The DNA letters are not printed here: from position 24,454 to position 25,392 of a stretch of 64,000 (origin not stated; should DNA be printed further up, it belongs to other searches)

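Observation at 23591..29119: dTDP branched-chain 2,6-dideoxysugar (mycarose-like) pathway with a half-size 2,3-dehydratase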

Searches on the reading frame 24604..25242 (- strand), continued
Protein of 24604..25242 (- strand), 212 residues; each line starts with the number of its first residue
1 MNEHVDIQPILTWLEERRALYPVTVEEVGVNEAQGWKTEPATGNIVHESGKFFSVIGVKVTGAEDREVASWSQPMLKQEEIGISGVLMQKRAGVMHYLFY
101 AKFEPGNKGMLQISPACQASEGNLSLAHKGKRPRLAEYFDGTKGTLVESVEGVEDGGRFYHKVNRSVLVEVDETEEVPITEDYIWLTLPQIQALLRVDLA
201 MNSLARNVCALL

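Call 25: find_related_loci(query=A1, collection=genome_contigs, flank=8000)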
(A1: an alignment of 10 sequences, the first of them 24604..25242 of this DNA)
Query A1 (212 aa) in genome_contigs; peptide patterns used: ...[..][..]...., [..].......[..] (x = any residue, [..] = any of these).
241 stretches matched a pattern; 92 encode a relative of the query (tblastn E <= 1e-3); the best 80 are kept; 80 distinct loci.
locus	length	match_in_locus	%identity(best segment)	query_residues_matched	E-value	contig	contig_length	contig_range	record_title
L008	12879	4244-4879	84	1-212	5e-123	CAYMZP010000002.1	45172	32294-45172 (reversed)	MAG TPA_asm: uncultured Candidatus Saccharibacteria bacterium isolate SRP329715_co2_49 genome assembly, contig: NODE_169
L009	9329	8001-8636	81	1-212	6e-119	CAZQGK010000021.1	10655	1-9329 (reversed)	MAG TPA_asm: uncultured Candidatus Saccharibacteria bacterium isolate ERP113451_co1_332 genome assembly, contig: NODE_76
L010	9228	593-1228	80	1-212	3e-117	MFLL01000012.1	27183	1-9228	MAG: Candidatus Kaiserbacteria bacterium RIFCSPHIGHO2_02_FULL_55_25 rifcsphigho2_02_scaffold_2417, whole genome shotgun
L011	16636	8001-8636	79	1-212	2e-116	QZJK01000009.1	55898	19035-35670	MAG: Candidatus Parcubacteria bacterium isolate SURF_41 Ga0104751_1000732, whole genome shotgun sequence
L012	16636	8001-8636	80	1-212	5e-116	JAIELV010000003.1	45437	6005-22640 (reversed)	MAG: Patescibacteria group bacterium isolate co.spades.CONCOCT.1kb_121 c_000000000068, whole genome shotgun sequence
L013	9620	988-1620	78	2-212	8e-114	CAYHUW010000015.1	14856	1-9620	MAG TPA_asm: uncultured Candidatus Saccharibacteria bacterium isolate ERP119705_co17_1001 genome assembly, contig: NODE_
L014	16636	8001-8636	76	1-212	2e-112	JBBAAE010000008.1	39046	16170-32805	MAG: Candidatus Paceibacterota bacterium isolate SO_2017_GW3_33 scaffold_724_c1_OW296A_2017, whole genome shotgun sequen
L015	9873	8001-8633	78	1-212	5e-112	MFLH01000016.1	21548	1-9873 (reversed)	MAG: Candidatus Kaiserbacteria bacterium RIFCSPHIGHO2_02_FULL_54_11b rifcsphigho2_02_scaffold_15548, whole genome shotgu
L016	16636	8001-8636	76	1-212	3e-110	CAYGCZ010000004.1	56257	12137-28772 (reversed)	MAG TPA_asm: uncultured Candidatus Saccharibacteria bacterium isolate ERP113451_co3_421 genome assembly, contig: NODE_24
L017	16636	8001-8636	75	1-212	6e-109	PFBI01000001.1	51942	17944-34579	MAG: Candidatus Kaiserbacteria bacterium CG10_big_fil_rev_8_21_14_0_10_47_16 CG10_8_21_14_0.10_scaffold_402_c, whole gen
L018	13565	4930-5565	74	1-212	2e-106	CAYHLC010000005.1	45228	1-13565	MAG TPA_asm: uncultured Candidatus Saccharibacteria bacterium isolate ERP119705_co13_82 genome assembly, contig: NODE_91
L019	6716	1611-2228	78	5-210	1e-103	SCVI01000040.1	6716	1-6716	MAG: Patescibacteria group bacterium isolate GW715_bin.47 GW715_bin.47-71976, whole genome shotgun sequence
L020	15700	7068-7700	65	3-212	9e-93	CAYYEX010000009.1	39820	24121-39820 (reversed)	MAG TPA_asm: uncultured Candidatus Saccharibacteria bacterium isolate ERP113451_co1_280 genome assembly, contig: NODE_10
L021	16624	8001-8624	65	6-212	6e-90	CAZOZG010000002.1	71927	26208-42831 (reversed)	MAG TPA_asm: uncultured Candidatus Saccharibacteria bacterium isolate SRP273308_co1_18 genome assembly, contig: NODE_396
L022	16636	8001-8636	78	1-212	1e-114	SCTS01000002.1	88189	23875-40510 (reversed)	MAG: Patescibacteria group bacterium isolate FW305_bin.14 FW305_bin.14-5279, whole genome shotgun sequence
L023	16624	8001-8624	66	6-212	2e-88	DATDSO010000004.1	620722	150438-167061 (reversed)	MAG TPA_asm: archaeon isolate SMAG_U8005 k141_245322, whole genome shotgun sequence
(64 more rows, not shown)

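Call 46: predict_structure(alignment_id=A2)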
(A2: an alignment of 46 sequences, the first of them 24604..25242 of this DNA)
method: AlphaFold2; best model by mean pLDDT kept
length: 212 residues; sequences in the alignment: 46
mean_pLDDT: 92.8   pTM: 0.87
mean pLDDT of the five models: 92.8, 92.6, 91.6, 91.4, 90.5
residues with pLDDT >= 90: 175; 70-90: 34; 50-70: 1; < 50: 2
segments of 3 or more residues with pLDDT < 50: none
pLDDT, mean of each block of 10 residues (from residue 1): 81 96 92 95 94 93 95 94 96 98 89 95 80 91 94 88 95 96 97 96 94 92
secondary structure, 60 per line:
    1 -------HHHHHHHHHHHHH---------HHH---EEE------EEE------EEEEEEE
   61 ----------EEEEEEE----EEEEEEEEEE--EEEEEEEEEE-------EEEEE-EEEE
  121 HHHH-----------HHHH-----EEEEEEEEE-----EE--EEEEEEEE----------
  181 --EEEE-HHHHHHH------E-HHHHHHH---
elements in order: H8-20 E36-38 E45-47 E54-60 E71-77 E82-91 E94-103 E111-115 E117-120 H121-124 H136-139 E145-153 E163-170 E183-186 H188-194 H203-209
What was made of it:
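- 24604..25242 (-): Single-domain (half-size) NDP-hexose 2,3-dehydratase, 212 aa. AF2 pLDDT 92.8 (call 46).
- On NDP-hexose 2,3-dehydratase (PF03559; EvaA/TylX3 family): AF2 pLDDT 92.8, pTM 0.87 (call 46).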

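Call 48: fold_search(model_id=the predicted structure, library=pdb)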
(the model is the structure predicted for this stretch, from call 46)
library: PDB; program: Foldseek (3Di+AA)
matches with E <= 10: 683; with E <= 0.001: 56
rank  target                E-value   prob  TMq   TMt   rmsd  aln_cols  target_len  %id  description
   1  4j7h_A                4.4e-18  1.00  0.86  0.42   3.1       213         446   33  Crystal structure of EvaA, a 2,3-dehydratase in complex with dTDP-benzene and dTDP-rhamnose (released 2013-05-22)
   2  4j7g_A                1.2e-17  1.00  0.86  0.42   3.0       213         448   33  Crystal structure of EvaA, a 2,3-dehydratase in complex with dTDP-fucose and dTDP-rhamnose (released 2013-05-22)
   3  4j7g_B                1.7e-16  1.00  0.86  0.42   2.1       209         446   34  Crystal structure of EvaA, a 2,3-dehydratase in complex with dTDP-fucose and dTDP-rhamnose (released 2013-05-22)
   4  4j7h_B                1.8e-16  1.00  0.86  0.42   2.2       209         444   34  Crystal structure of EvaA, a 2,3-dehydratase in complex with dTDP-benzene and dTDP-rhamnose (released 2013-05-22)
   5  8riy_BBB              5.9e-06  1.00  0.53  0.58   4.9       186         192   14  Human NUDT5 with ibrutinib derivative (released 2024-05-01)
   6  2dsb_A                7.1e-06  1.00  0.53  0.54   5.0       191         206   16  Crystal structure of human ADP-ribose pyrophosphatase NUDT5 (released 2006-11-14)
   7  6gru_D                8.6e-06  1.00  0.52  0.58   4.9       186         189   14  Crystal structure of human NUDT5 (released 2018-06-27)
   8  6gru_C                1.4e-05  1.00  0.53  0.58   5.0       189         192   14  Crystal structure of human NUDT5 (released 2018-06-27)
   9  8ptt_A                1.7e-05  1.00  0.53  0.56   5.6       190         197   14  Human NUDT5 in complex with MRK-952 (released 2024-07-24)
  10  5nwh_A                1.7e-05  1.00  0.53  0.58   5.0       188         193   14  Potent inhibitors of NUDT5 silence hormone signaling in breast cancer (released 2018-04-04)
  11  5qj4_D                2.1e-05  1.00  0.51  0.56   5.3       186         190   13  PanDDA analysis group deposition of models with modelled events (e.g. bound ligands) -- Crystal Structure of NUDT5 in  (released 2018-12-19)
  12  5qjn_C                2.1e-05  1.00  0.52  0.57   5.1       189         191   16  PanDDA analysis group deposition of models with modelled events (e.g. bound ligands) -- Crystal Structure of NUDT5 in  (released 2018-12-19)
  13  8ptt_C                2.6e-05  1.00  0.52  0.56   5.8       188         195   14  Human NUDT5 in complex with MRK-952 (released 2024-07-24)
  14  6gru_A                2.9e-05  1.00  0.53  0.58   4.9       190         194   14  Crystal structure of human NUDT5 (released 2018-06-27)
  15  8rdz_A                3.1e-05  1.00  0.53  0.59   5.0       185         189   14  Crystal Structure of Human ADP-ribose Pyrophosphatase NUDT5 In complex with Ibrutinib (released 2024-05-01)
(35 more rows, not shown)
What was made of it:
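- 24604..25242 (-): Foldseek to EvaA: TMq 0.86, rmsd 2.1-3.1 Å (call 48).
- On NDP-hexose 2,3-dehydratase (PF03559; EvaA/TylX3 family): Foldseek 4j7g/4j7h E 1e-16 to 4e-18, TMq 0.86, rmsd 2.1-3.1 Å (call 48).
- Closest known: Homodimeric Nudix NDP-sugar and ADP-ribose pyrophosphatases. Same: They are the next-best structural matches after EvaA (TMq about 0.5, call 48).
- The next structural matches are homodimeric Nudix enzymes: NUDT5, ADP-ribose pyrophosphatases and GDP-mannose hydrolase (call 48). The fold is Nudix-like, and Nudix enzymes are functionally diverse (call 48).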

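Call 61: find_homologous_proteins(query=A4, max_evalue=0.00001)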
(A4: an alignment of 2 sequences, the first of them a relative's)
Query A4 (2 sequences) (206 aa, profile of the alignment): 27 proteins with E <= 0.00001 among 953 candidates.
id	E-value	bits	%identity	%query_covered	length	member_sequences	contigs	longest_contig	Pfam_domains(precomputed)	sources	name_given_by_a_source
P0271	2.5e-120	417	100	100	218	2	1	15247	PF03559.21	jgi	-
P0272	8.9e-118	409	45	98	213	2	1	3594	PF03559.21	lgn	-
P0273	2.5e-110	385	89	100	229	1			PF03559.21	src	-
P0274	1.3e-96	340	75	100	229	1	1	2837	PF03559.21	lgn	-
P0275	7.9e-92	324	67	100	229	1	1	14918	PF03559.21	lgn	-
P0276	7.5e-64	233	42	100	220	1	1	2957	PF03559.21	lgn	-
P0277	5.0e-63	230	42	100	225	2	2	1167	PF03559.21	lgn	-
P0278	2.7e-61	225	40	97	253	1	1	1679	PF03559.21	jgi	-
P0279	1.1e-55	206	40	98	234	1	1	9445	PF03559.21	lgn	-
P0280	1.2e-55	206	40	96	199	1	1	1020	PF03559.21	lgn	-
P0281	9.2e-51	190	38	99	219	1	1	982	PF03559.21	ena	-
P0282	9.8e-44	167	100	42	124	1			PF03559.21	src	-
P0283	2.6e-32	130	33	76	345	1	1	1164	PF03559.21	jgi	jgi:oxidase EvaA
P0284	1.7e-31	127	28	100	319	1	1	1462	PF03559.21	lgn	-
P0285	3.8e-29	120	27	96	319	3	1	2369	PF03559.21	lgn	-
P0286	7.3e-28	115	28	96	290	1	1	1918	PF03559.21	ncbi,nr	ncbi:MAG: NDP-hexose 2,3-dehydratase family protein, partial [Vicingaceae bacterium]|nr:NDP-hexose 2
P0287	1.5e-26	111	28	96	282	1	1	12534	PF03559.21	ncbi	ncbi:MAG: NDP-hexose 2,3-dehydratase family protein, partial [Vicingaceae bacterium]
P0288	1.6e-23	101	28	97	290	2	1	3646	PF03559.21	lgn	-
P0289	5.6e-20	90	32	76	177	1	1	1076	PF03559.21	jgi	jgi:oxidase EvaA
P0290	1.4e-17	82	27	97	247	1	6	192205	PF03559.21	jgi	jgi:oxidase EvaA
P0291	1.7e-16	78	34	75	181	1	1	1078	PF03559.21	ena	-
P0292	5.9e-16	77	28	96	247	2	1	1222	PF03559.21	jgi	jgi:oxidase EvaA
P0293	7.3e-16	76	30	76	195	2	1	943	PF03559.21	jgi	jgi:oxidase EvaA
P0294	2.7e-15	74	25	97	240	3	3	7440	PF03559.21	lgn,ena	-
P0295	9.9e-13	66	31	68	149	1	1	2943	PF03559.21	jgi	jgi:oxidase EvaA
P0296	5.4e-10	57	23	92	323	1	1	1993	PF03559.21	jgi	-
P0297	1.2e-6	46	33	51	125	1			PF03559.21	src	-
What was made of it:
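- Standalone C-like halves are rare, 27 proteins in the 5.8 billion-sequence database, and none carries a source name placing it in this lineage, although most carry no name at all (call 61).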

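Call 67: search_protein_families(library=pfam, proteins=[L023:5-1288:-, L023:1352-2467:+, L023:2493-3344:+, L023:4071-4946:-, L023:4943-5488:-, L023:9650-10681:-, L023:10959-13025:+, L023:13027-14715:-, L023:14639-15754:+, L023:15746-16621:-], max_evalue=0.0001)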
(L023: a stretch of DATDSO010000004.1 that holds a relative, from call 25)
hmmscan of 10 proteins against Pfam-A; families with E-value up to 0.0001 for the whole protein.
L023:5-1288:- (427 aa): 0 families

L023:1352-2467:+ (371 aa): 2 families
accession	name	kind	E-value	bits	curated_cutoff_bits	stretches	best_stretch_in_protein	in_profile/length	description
PF01137.26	RTC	-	8.8e-63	211.9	27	1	32-356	3-221/221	RNA 3'-terminal phosphate cyclase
PF05189.18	RTC_insert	-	1e-13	52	23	1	200-295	2-100/102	RNA 3'-terminal phosphate cyclase (RTC), insert domain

L023:2493-3344:+ (283 aa): 0 families

L023:4071-4946:- (291 aa): 7 families
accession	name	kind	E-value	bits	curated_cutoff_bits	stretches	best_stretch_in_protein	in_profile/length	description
PF04321.23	RmlD_sub_bind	-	8.2e-59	199.5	27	1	1-289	1-285/287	RmlD substrate binding domain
PF01370.27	Epimerase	-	3.2e-25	89.4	20.9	1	3-212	1-230/240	NAD dependent epimerase/dehydratase family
PF07993.18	NAD_binding_4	-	4.9e-11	42.7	20.1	1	76-170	104-216/258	Male sterility protein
PF16363.11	GDP_Man_Dehyd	-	2.9e-10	40.6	27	1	4-143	1-165/332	GDP-mannose 4,6 dehydratase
PF01073.25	3Beta_HSD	-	6.7e-09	35.6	22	1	4-159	1-183/280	3-beta hydroxysteroid dehydrogenase/isomerase family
PF13460.12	NAD_binding_10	-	2.3e-07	31.3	27.2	1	7-158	1-147/184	NAD(P)H-binding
PF02719.21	Polysacc_synt_2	-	3.7e-07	30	20.2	1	45-111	65-132/293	Polysaccharide biosynthesis protein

L023:4943-5488:- (181 aa): 2 families
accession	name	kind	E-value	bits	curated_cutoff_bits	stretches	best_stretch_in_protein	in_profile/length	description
PF00908.23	dTDP_sugar_isom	-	2.9e-10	40.6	27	1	7-156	1-136/168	dTDP-4-dehydrorhamnose 3,5-epimerase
PF05523.17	FdtA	-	3e-05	24.3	23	0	14-88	5-74/131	WxcM-like, C-terminal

L023:9650-10681:- (343 aa): 4 families
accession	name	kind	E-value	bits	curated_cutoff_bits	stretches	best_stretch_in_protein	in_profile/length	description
PF06858.20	NOG1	-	1.4e-22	79.6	27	1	244-300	1-58/58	Nucleolar GTP-binding protein 1 (NOG1)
PF01926.29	MMR_HSR1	-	5.2e-20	72.1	21.9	1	180-298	2-113/113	50S ribosome-binding GTPase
PF02421.24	FeoB_N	-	3.7e-12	46.5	27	1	179-329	2-153/156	Ferrous iron transport protein B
PF17835.6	NOG1_N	-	4.7e-12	46.7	22.9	1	48-173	33-158/160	NOG1 N-terminal helical domain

L023:10959-13025:+ (688 aa): 1 family
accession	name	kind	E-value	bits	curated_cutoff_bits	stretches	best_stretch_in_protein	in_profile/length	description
PF02516.20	STT3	-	6.8e-24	85.5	24.5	1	38-404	28-399/405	Oligosaccharyl transferase STT3, N-terminal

L023:13027-14715:- (562 aa): 2 families
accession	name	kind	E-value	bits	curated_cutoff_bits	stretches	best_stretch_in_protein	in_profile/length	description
PF16861.10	Carbam_trans_C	-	7e-67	224.7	27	1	395-562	2-170/170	Carbamoyltransferase C-terminus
PF02543.21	Carbam_trans_N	-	5.5e-51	174.5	24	1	28-344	4-346/346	Carbamoyltransferase N-terminus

L023:14639-15754:+ (371 aa): 6 families
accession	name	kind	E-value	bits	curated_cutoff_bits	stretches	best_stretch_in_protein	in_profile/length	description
PF00534.26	Glycos_transf_1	-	2e-30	106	26.4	1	200-349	4-171/172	Glycosyl transferases group 1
PF13692.12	Glyco_trans_1_4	-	1.3e-25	90.7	27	1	212-335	2-141/142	Glycosyl transferases group 1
PF13439.12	Glyco_transf_4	-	1.1e-18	68.3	28.5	1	44-199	2-167/170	Glycosyltransferase Family 4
PF13579.12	Glyco_trans_4_4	-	6.7e-09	36.7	29.7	1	44-197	1-158/158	Glycosyl transferase 4-like domain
PF20706.3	GT4-conflict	-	2.2e-08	33.9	26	1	193-303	176-306/385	Family 4 Glycosyltransferase in conflict systems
PF13524.12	Glyco_trans_1_2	-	3.6e-05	24.2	25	1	228-362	4-141/144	Glycosyl transferase-like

L023:15746-16621:- (291 aa): 4 families
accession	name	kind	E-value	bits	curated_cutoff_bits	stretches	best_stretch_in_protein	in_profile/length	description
PF00535.33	Glycos_transf_2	-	1.7e-17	64.3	23.3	1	3-133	22-158/168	Glycosyl transferase family 2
PF13641.12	Glyco_tranf_2_3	-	1.5e-09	38.7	27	1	2-184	24-224/230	Glycosyltransferase like family 2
PF13632.12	Glyco_trans_2_3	-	5.4e-07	30.1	27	1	58-265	2-183/198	Glycosyl transferase family group 2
PF10111.15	Glyco_tranf_2_2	-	7.6e-05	22.8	27.3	0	7-84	28-111/276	Glycosyltransferase like family 2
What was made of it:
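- On TDP-L-mycarose pathway (tylosin type): An RmlC-like gene does accompany the cassette in the archaeal locus L023 (call 67).
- An archaeal relative places the cassette next to AglB/STT3 (call 67).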
